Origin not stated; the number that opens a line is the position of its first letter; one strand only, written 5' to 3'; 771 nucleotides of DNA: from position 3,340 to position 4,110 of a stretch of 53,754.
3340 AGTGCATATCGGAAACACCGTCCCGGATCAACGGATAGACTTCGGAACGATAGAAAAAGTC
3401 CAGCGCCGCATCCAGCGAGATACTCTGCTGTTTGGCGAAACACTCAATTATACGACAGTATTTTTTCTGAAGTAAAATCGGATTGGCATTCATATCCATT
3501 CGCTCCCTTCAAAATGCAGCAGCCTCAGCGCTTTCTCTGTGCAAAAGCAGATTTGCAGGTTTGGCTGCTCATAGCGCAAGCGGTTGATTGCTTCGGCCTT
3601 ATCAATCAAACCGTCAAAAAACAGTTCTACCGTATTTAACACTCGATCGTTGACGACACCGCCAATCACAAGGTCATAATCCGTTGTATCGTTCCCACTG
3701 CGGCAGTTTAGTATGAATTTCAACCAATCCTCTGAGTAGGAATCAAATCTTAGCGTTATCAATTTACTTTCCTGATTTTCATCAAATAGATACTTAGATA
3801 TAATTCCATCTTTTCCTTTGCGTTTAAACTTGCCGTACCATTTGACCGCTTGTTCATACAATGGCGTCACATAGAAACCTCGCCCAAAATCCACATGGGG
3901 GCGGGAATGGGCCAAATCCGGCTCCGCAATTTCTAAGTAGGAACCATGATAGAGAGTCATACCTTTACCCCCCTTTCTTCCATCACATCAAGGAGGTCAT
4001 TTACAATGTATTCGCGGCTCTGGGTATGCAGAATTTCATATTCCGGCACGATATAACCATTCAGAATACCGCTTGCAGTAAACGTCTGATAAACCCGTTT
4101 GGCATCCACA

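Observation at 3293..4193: AT-rich DUF3791-DUF3990-DUF3791 cassette whose middle gene carries PARP-like NAD-binding motifs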

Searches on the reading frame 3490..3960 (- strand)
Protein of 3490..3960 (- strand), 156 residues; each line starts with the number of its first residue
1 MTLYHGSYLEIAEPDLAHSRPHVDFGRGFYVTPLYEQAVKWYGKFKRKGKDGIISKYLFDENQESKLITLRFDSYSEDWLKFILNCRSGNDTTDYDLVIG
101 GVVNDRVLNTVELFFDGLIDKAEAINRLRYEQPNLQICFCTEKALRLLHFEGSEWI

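Call 4: search_protein_families(library=pfam, proteins=[window:3490-3960:-], max_evalue=1)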
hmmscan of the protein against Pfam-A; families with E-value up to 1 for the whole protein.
window:3490-3960:- (156 aa): 2 families
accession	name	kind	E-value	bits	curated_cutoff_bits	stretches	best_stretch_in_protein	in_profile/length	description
PF13151.12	DUF3990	-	1e-49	168.6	32.2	1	1-150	1-152/152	Protein of unknown function (DUF3990)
PF18760.7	ART-PolyVal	-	0.21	12.8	31.2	1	2-59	8-59/140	ADP-Ribosyltransferase in polyvalent proteins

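Call 5: search_protein_families(library=padloc, proteins=[window:3490-3960:-], max_evalue=1)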
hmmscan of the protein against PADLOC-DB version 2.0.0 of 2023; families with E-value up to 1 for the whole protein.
window:3490-3960:- (156 aa): 8 families
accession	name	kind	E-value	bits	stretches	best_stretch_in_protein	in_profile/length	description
PDLC04438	PDC-M13B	-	4.8e-66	219.6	1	1-154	1-156/158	-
PDLC04436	PDC-M13A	-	1.3e-43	146.5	1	1-153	1-156/159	-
PDLC04411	PDC-M10A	-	3.1e-38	128.9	1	1-155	4-152/156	-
PDLC04412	PDC-M10A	-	3.1e-37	125.7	1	1-154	1-148/152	-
PDLC04413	PDC-M10A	-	1.1e-23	81.6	1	1-155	1-149/157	-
PDLC04437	PDC-M13A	-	1.2e-15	55.8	1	22-125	11-117/117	-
PDLC04641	PDC-M42A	-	1e-08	33.1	1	1-105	4-105/215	-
PDLC04640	PDC-M42A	-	3.7e-06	24.5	1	1-61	68-127/280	-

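Call 6: search_protein_families(library=ncbifam, proteins=[window:3490-3960:-], max_evalue=1)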
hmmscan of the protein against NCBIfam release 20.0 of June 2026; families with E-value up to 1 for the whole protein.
window:3490-3960:- (156 aa): 1 family
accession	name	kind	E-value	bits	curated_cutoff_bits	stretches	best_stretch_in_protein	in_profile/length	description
NF011004.0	PRK14430.1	equivalog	0.18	12.2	101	1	92-128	25-61/92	acylphosphatase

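Call 7: search_protein_families(library=phrogs, proteins=[window:3490-3960:-], max_evalue=1)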
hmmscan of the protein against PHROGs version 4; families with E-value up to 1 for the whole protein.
window:3490-3960:- (156 aa): 0 families

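Call 10: search_solved_structures(query=window:3490-3960:-, max_evalue=10, show_alignments=3)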
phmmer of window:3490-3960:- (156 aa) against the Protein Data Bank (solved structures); distinct sequences matched with E-value up to 10: 14.
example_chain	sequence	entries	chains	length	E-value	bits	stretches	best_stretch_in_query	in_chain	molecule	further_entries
7qz7_A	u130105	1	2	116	0.36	14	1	41-74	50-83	Transcriptional regulator, PadR-like family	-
7qz8_A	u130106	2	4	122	0.39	13.9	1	41-74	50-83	Transcriptional regulator, PadR-like family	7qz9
9h9y_A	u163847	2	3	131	0.57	13.4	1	41-76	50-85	Transcriptional regulator, PadR-like family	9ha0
3f8b_A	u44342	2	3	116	0.58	13.3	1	41-72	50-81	Transcriptional regulator, PadR-like family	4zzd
7qz5_A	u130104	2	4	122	0.63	13.2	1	41-72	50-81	Transcriptional regulator, PadR-like family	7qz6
3f8c_A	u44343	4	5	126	0.64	13.2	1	41-72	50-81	Transcriptional regulator, PadR-like family | Transcriptional regulator PadR family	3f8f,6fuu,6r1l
9g51_A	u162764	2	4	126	0.64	13.2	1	41-72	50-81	Transcriptional regulator, PadR-like family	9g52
6i8n_A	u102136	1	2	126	0.64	13.2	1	41-72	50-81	Transcriptional regulator, PadR-like family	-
9h9w_A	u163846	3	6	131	0.71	13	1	41-72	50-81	Transcriptional regulator, PadR-like family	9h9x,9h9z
8qdf_A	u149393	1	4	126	0.73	13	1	41-69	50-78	Transcriptional regulator, PadR-like family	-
9gkt_A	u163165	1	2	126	0.88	12.7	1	41-67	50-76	Transcriptional regulator, PadR-like family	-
9gkr_A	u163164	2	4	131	0.89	12.7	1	41-67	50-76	Transcriptional regulator, PadR-like family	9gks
8qdh_A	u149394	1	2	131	0.89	12.7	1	41-67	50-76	Transcriptional regulator, PadR-like family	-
9h88_A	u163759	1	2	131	0.9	12.7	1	41-67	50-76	Transcriptional regulator, PadR-like family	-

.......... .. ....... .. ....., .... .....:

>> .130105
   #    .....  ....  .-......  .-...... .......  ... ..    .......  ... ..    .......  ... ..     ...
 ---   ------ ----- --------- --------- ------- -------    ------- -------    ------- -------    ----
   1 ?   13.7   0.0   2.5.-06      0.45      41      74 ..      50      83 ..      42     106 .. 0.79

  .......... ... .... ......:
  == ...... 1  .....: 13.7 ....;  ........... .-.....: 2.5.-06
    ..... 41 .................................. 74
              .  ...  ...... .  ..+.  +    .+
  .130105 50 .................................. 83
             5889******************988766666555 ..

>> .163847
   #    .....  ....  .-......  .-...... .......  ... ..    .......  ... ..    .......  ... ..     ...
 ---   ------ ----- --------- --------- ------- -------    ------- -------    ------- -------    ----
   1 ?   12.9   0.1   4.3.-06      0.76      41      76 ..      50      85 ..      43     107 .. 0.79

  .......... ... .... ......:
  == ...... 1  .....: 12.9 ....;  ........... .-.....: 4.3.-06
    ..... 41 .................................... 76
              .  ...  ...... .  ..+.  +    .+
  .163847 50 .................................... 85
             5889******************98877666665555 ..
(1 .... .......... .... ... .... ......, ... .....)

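Call 15: find_homologous_proteins(query=window:3490-3960:-, max_evalue=0.00001)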
Query window:3490-3960:- (156 aa): 1818 proteins with E <= 0.00001 among 1838 candidates; the best 120 are listed.
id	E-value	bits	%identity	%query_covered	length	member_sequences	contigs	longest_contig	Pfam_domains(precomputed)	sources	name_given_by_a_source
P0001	9.5e-103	359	99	100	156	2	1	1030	PF13151.13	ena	-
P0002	1.2e-83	297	84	100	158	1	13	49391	PF13151.13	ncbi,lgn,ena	-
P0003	7.3e-83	294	83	100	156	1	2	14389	PF13151.13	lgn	-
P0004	3.7e-82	292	83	100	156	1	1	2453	PF13151.13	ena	-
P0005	3.8e-82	292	82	100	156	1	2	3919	PF13151.13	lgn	-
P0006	4.0e-82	292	82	99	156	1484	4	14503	PF13151.13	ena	-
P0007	1.0e-81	291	82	100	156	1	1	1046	PF13151.13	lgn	-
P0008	1.9e-81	290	80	100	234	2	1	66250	PF13151.13,PF12668.13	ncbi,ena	-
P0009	4.3e-81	289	79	100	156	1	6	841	PF13151.13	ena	-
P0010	4.9e-81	288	81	100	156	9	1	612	PF13151.13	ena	-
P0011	5.4e-81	288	79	100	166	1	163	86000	PF13151.13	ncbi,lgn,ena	-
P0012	5.4e-81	288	81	99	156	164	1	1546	PF13151.13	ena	-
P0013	5.6e-81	288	79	100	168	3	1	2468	PF13151.13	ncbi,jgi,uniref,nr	ncbi:DUF3990 domain-containing protein [Parabacteroides goldsteinii]|uniref:DUF3990 domain-containin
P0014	6.1e-81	288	81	99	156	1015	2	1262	PF13151.13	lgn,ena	-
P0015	6.3e-81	288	81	100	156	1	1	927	PF13151.13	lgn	-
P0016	8.0e-81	288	81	99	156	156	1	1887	PF13151.13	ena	-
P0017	8.6e-81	288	81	99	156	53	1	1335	PF13151.13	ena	-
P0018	8.9e-81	288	81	100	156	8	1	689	PF13151.13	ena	-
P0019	9.5e-81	287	80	99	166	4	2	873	PF13151.13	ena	-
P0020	1.0e-80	287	79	100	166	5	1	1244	PF13151.13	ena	-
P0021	1.0e-80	287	79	100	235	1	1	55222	PF13151.13,PF12668.13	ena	-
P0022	1.5e-80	287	79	100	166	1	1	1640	PF13151.13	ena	-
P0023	1.5e-80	287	79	100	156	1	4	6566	PF13151.13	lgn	-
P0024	1.6e-80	287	80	99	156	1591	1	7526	PF13151.13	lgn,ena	-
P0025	2.0e-80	286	79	100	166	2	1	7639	PF13151.13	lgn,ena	-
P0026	2.0e-80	286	79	100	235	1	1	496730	PF13151.13,PF12668.13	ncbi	-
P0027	2.3e-80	286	80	100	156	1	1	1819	PF13151.13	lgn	-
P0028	2.4e-80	286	81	99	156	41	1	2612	PF13151.13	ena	-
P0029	2.6e-80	286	79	100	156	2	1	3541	PF13151.13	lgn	-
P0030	2.8e-80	286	81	99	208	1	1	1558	PF13151.13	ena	-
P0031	2.8e-80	286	79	100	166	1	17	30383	PF13151.13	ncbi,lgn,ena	-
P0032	3.0e-80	286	80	99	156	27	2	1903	PF13151.13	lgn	-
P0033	3.0e-80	286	80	99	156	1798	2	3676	PF13151.13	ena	-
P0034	3.6e-80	286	79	100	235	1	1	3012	PF13151.13,PF12668.13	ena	-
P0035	3.8e-80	285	79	100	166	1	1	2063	PF13151.13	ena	-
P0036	4.0e-80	285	81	100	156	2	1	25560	PF13151.13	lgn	-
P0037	4.3e-80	285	78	100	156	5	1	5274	PF13151.13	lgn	-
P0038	4.8e-80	285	79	100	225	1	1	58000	PF13151.13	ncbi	-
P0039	5.1e-80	285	79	100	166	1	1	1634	PF13151.13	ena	-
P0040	5.3e-80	285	81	99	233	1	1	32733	PF13151.13,PF12668.13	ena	-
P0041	5.7e-80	285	80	100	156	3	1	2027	PF13151.13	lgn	-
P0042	5.8e-80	285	78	100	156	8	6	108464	PF13151.13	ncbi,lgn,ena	-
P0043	6.6e-80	285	80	100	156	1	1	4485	PF13151.13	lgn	-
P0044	6.9e-80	285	79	100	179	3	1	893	PF13151.13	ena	-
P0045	7.0e-80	285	79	100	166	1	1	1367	PF13151.13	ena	-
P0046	7.3e-80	285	78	100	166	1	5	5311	PF13151.13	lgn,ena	-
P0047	7.8e-80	284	80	100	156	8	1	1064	PF13151.13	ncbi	-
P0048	8.0e-80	284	79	100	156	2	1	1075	PF13151.13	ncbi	-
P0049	8.4e-80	284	81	100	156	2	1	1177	PF13151.13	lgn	-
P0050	1.0e-79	284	79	100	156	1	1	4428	PF13151.13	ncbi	-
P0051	1.2e-79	284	80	100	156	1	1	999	PF13151.13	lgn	-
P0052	1.4e-79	284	79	100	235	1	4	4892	PF13151.13,PF12668.13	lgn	-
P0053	1.4e-79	284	79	100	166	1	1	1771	PF13151.13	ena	-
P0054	1.6e-79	283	81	99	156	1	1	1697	PF13151.13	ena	-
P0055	1.6e-79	283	80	99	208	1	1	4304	PF13151.13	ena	-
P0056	1.8e-79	283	80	100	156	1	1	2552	PF13151.13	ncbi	-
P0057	1.9e-79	283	79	100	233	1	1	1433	PF13151.13,PF12668.13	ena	-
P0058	2.1e-79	283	79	100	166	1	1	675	PF13151.13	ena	-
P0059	2.7e-79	283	80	100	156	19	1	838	PF13151.13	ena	-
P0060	4.5e-79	282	79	100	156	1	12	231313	PF13151.13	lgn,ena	-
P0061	4.6e-79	282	80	99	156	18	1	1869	PF13151.13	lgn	-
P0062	5.2e-79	282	78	100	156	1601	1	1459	PF13151.13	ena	-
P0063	5.6e-79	282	80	100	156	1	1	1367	PF13151.13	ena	-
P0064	5.9e-79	282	79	100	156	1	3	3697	PF13151.13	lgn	-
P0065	6.1e-79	282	80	99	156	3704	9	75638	PF13151.13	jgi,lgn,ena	-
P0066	7.9e-79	281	79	100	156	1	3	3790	PF13151.13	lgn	-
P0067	8.3e-79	281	79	100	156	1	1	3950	PF13151.13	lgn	-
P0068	1.1e-78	281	79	100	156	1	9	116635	PF13151.13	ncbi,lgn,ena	-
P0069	1.1e-78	281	78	100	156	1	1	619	PF13151.13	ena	-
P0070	1.1e-78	281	79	100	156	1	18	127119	PF13151.13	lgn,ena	-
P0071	1.2e-78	281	79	99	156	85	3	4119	PF13151.13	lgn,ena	-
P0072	1.2e-78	281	79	100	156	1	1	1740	PF13151.13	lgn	-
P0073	1.2e-78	281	79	99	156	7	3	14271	PF13151.13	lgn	-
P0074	1.2e-78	281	78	100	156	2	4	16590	PF13151.13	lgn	-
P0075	1.3e-78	280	79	100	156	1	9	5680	PF13151.13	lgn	-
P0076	1.3e-78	280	79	100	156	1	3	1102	PF13151.13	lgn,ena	-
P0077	1.6e-78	280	78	100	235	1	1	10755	PF13151.13,PF12668.13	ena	-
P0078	1.6e-78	280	79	100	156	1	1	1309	PF13151.13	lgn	-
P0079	1.7e-78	280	78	100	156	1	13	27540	PF13151.13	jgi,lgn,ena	-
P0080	1.7e-78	280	79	100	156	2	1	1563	PF13151.13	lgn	-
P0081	1.7e-78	280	77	100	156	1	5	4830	PF13151.13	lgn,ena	-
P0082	2.1e-78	280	79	100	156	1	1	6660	PF13151.13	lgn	-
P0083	2.3e-78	280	79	100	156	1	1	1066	PF13151.13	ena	-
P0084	2.8e-78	279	79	100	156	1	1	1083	PF13151.13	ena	-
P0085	2.9e-78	279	79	100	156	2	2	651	PF13151.13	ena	-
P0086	3.0e-78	279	79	100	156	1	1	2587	PF13151.13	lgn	-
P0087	3.0e-78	279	79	100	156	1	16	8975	PF13151.13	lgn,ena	-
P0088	3.1e-78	279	79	100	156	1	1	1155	PF13151.13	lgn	-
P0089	3.7e-78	279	77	100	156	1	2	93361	PF13151.13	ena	-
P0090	3.7e-78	279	78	100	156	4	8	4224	PF13151.13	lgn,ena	-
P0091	3.9e-78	279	79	100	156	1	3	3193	PF13151.13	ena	-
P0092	4.2e-78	279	79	100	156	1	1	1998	PF13151.13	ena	-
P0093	4.3e-78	279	79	100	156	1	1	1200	PF13151.13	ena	-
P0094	4.8e-78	279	77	100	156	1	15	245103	PF13151.13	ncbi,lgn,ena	-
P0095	5.6e-78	278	78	100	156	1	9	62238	PF13151.13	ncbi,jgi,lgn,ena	ncbi:MAG: DUF3990 domain-containing protein [Lachnospiraceae bacterium]|jgi:hypothetical protein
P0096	5.7e-78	278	79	99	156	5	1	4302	PF13151.13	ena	-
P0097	5.7e-78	278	78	100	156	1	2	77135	PF13151.13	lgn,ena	-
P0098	6.2e-78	278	79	100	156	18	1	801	PF13151.13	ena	-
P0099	6.2e-78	278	79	100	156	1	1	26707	PF13151.13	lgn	-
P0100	6.3e-78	278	79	100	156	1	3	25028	PF13151.13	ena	-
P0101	7.8e-78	278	78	100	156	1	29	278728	PF13151.13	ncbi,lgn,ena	-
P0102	8.5e-78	278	78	100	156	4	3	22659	PF13151.13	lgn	-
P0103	1.1e-77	278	80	100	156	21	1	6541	PF13151.13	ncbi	-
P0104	1.1e-77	278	79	99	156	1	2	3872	PF13151.13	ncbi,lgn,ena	-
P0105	1.1e-77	277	78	99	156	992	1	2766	PF13151.13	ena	-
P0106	1.1e-77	277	79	99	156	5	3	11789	PF13151.13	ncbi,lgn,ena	-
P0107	1.1e-77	277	79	100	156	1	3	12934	PF13151.13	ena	-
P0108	1.1e-77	277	78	99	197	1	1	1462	PF13151.13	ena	-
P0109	1.1e-77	277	76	100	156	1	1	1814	PF13151.13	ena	-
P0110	1.2e-77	277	76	100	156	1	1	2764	PF13151.13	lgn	-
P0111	1.2e-77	277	79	99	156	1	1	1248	PF13151.13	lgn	-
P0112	1.3e-77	277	79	100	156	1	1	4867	PF13151.13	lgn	-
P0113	1.3e-77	277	79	100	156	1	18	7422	PF13151.13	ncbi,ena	-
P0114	1.3e-77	277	78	100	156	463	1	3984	PF13151.13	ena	-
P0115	1.4e-77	277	79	99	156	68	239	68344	PF13151.13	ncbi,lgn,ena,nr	nr:DUF3990 domain-containing protein [uncultured Anaerobutyricum sp.]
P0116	1.4e-77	277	77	100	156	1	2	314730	PF13151.13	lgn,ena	-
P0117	1.5e-77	277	77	100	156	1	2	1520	PF13151.13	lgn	-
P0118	1.6e-77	277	78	100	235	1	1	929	PF13151.13,PF12668.13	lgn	-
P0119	1.6e-77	277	79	100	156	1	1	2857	PF13151.13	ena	-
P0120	1.6e-77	277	78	100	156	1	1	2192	PF13151.13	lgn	-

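Call 18: find_encoding_contigs(protein=window:3490-3960:-, flank=8000, max_places=6)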
Protein window:3490-3960:- (156 aa): 13 contigs read that carry it; 6 places shown.
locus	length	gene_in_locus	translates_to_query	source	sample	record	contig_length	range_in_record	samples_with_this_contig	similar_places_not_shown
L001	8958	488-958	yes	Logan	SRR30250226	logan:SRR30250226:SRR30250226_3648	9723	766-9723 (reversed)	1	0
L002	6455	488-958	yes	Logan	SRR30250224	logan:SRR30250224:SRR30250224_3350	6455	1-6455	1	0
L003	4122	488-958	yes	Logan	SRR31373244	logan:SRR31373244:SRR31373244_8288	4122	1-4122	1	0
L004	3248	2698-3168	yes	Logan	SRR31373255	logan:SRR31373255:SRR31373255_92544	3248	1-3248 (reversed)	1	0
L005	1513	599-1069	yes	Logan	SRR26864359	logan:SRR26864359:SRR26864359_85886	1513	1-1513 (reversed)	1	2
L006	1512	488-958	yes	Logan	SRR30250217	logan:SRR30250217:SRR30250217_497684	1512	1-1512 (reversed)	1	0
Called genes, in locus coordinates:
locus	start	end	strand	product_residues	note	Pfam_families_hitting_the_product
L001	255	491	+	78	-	PF12668:DUF3791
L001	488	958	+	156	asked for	PF13151:DUF3990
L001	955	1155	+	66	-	-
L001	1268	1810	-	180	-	-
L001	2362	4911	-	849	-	PF00724:Oxidored_FMN, PF00070:Pyr_redox (faint), PF01134:GIDA (faint), PF03486:HI0933_like (weak), PF07992:Pyr_redox_2, PF12831:FAD_oxidored, PF13450:NAD_binding_8 (weak), PF13738:Pyr_redox_3 (weak)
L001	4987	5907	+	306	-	PF00126:HTH_1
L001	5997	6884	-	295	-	PF00015:MCPsignal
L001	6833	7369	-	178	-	-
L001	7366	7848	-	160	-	-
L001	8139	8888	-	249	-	-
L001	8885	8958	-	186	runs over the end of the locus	PF04542:Sigma70_r2, PF08281:Sigma70_r4_2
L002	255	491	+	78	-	PF12668:DUF3791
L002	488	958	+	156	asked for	PF13151:DUF3990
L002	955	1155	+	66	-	-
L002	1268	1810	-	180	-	-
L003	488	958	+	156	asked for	PF13151:DUF3990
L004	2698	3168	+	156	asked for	PF13151:DUF3990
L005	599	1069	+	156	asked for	PF13151:DUF3990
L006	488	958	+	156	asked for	PF13151:DUF3990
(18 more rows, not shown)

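Call 31: search_dna_similar(query=window:3490-3960:-, collection=phages, mode=protein, max_rows=25, max_evalue=0.001)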
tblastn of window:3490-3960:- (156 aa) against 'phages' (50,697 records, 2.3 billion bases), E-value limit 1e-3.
Records with a match: 8; places in all: 8; records where one place covers at least 80% of the query: 7.
Best place of each record, by identity: <60% 8.
By first word of the organism name: Bacteriophage 6; Geobacillus 2.
By host as written in the record: - 8.
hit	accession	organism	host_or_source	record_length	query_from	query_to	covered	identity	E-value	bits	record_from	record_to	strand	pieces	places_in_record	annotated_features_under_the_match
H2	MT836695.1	Bacteriophage sp.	human fecal samples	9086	1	154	99%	37.0%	1e-19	90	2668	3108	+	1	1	record has no annotation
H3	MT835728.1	Bacteriophage sp.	human fecal samples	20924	1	150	96%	37.3%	6e-25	104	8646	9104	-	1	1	record has no annotation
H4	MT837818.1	Bacteriophage sp.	human fecal samples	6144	1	150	96%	36.5%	2e-26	109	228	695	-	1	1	record has no annotation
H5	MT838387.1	Bacteriophage sp.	human fecal samples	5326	1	150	96%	34.0%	2e-21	95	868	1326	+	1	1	record has no annotation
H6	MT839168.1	Bacteriophage sp.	human fecal samples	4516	1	151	97%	30.8%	4e-11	66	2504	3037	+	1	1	record has no annotation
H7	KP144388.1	Geobacillus virus E3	failed fermentation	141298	3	146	92%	29.2%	4e-5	48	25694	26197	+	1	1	hypothetical protein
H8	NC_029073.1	Geobacillus virus E3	failed fermentation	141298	3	146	92%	29.2%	4e-5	48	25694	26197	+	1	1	hypothetical protein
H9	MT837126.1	Bacteriophage sp.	human fecal samples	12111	1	115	74%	29.6%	9e-5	47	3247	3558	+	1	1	record has no annotation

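Call 32: search_dna_similar(query=window:3490-3960:-, collection=plasmids, mode=protein, max_rows=25, max_evalue=0.001)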
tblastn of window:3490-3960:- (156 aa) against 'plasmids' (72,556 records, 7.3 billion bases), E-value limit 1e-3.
Records with a match: 87; places in all: 88; records where one place covers at least 80% of the query: 87.
Best place of each record, by identity: <60% 87.
By first word of the organism name: Bacteroides 42; Clostridium 15; Phocaeicola 8; Parabacteroides 8; Moraxella 5; Lactobacillus 2; Clostridiaceae 1; Butyricimonas 1; Segatella 1; Megamonas 1; and 3 more.
By predicted mobility (MOB-suite, as given by PLSDB): non-mobilizable 50; conjugative 28; mobilizable 9.
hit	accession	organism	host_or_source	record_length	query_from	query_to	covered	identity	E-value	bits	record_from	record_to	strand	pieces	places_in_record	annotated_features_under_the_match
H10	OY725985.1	Phocaeicola massiliensis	-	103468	1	145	93%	42.1%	1e-31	125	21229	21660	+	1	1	record has no annotation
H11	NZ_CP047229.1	Moraxella osloensis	whole organism,activated sludge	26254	1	156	100%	37.3%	2e-25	107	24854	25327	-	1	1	DUF3990 domain-containing protein | hypothetical protein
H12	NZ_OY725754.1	Parabacteroides distasonis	-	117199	1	154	99%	37.7%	2e-23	102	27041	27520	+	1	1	DUF3791 domain-containing protein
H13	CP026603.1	Clostridiaceae bacterium 14S0207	Bos taurus,whole organsim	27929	1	150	96%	38.5%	9e-20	92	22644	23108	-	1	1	hypothetical protein (x2)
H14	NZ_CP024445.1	Moraxella osloensis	Homo sapiens,single cell,skin swab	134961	1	156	100%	36.7%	1e-24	105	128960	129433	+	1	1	DUF3990 domain-containing protein | type I restriction-modification system subunit M | hypothetical protein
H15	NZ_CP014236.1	Moraxella osloensis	Homo sapiens,pure culture,cerebrospinal ...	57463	1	156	100%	36.7%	1e-24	105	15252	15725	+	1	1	DUF3990 domain-containing protein | type I restriction-modification system subunit M | hypothetical protein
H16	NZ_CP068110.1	Moraxella osloensis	-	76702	1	156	100%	36.7%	1e-24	105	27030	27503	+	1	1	DUF3990 domain-containing protein | type I restriction-modification system subunit M | hypothetical protein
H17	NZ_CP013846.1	Clostridium botulinum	Microbial isolate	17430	1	150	96%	37.8%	6e-21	95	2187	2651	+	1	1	DUF3990 domain-containing protein | DUF3791 domain-containing protein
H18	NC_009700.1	Clostridium botulinum F str. Langeland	-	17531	1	150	96%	37.8%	7e-21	95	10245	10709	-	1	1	DUF3990 domain-containing protein | DUF3791 domain-containing protein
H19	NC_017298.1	Clostridium botulinum F str. 230613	-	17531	1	150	96%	37.8%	7e-21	95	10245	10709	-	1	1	DUF3990 domain-containing protein | DUF3791 domain-containing protein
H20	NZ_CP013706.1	Clostridium botulinum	Microbial isolate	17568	1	150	96%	37.8%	7e-21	95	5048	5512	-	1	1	DUF3990 domain-containing protein | DUF3791 domain-containing protein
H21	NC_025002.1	Clostridium botulinum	-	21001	1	150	96%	37.8%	7e-21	95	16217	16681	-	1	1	DUF3990 domain-containing protein | DUF3791 domain-containing protein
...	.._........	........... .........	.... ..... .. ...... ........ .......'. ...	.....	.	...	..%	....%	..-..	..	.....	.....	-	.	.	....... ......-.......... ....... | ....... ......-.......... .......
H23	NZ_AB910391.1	Clostridium botulinum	-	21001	1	150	96%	37.8%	7e-21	95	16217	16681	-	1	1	DUF3990 domain-containing protein | DUF3791 domain-containing protein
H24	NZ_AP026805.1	Clostridium tetani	soil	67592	1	150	96%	37.5%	2e-19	91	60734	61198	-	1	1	DUF3990 domain-containing protein | DUF3791 domain-containing protein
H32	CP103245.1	Bacteroides fragilis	Homo sapiens,cell culture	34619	1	153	98%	35.9%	9e-26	108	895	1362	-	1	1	DUF3990 domain-containing protein | DUF3791 domain-containing protein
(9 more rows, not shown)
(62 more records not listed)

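Call 33: get_annotated_region(hit=H18, flank=4000)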
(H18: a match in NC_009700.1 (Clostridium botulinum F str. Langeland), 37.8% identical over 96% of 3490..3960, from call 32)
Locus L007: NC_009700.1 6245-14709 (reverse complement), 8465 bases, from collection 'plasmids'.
description: Clostridium botulinum F str. Langeland plasmid pCLI, complete sequence
organism: Clostridium botulinum F str. Langeland (NCBI taxid 441772)
taxonomy: Bacteria; Bacillota; Clostridia; Eubacteriales; Clostridiaceae; Clostridium; Clostridium botulinum; Clostridium botulinum F str. Langeland
host: -; source: -; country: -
typing (MOB-suite, as given by PLSDB): non-mobilizable; replicon rep_cluster_958
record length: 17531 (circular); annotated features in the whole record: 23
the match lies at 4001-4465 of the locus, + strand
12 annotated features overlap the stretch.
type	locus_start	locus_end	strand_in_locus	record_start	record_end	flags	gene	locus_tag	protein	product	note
CDS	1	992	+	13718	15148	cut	-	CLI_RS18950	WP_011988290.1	HlyD family efflux transporter periplasmic adaptor subunit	-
CDS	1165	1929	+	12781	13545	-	-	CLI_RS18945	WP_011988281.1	hypothetical protein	-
CDS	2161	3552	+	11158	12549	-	-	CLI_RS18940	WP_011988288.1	replication protein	-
CDS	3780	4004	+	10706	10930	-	-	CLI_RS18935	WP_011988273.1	DUF3791 domain-containing protein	-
CDS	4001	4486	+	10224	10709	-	-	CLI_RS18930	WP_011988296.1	DUF3990 domain-containing protein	-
CDS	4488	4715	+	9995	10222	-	-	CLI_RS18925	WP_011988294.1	hypothetical protein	-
CDS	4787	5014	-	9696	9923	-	-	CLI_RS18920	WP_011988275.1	DUF2922 domain-containing protein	-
CDS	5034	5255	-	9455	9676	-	-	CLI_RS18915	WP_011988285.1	DUF1659 domain-containing protein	-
CDS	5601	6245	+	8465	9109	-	-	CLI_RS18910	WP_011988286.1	histidine phosphatase family protein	-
CDS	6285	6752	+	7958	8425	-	-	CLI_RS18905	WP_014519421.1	DNA polymerase III DnaE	-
CDS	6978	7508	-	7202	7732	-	-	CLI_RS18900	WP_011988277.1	sigma-70 family RNA polymerase sigma factor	GO:0006352 - DNA-templated transcription initiation [Evidence IEA]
CDS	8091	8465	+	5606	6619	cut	-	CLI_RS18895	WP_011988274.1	replication initiation protein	GO:0006270 - DNA replication initiation [Evidence IEA]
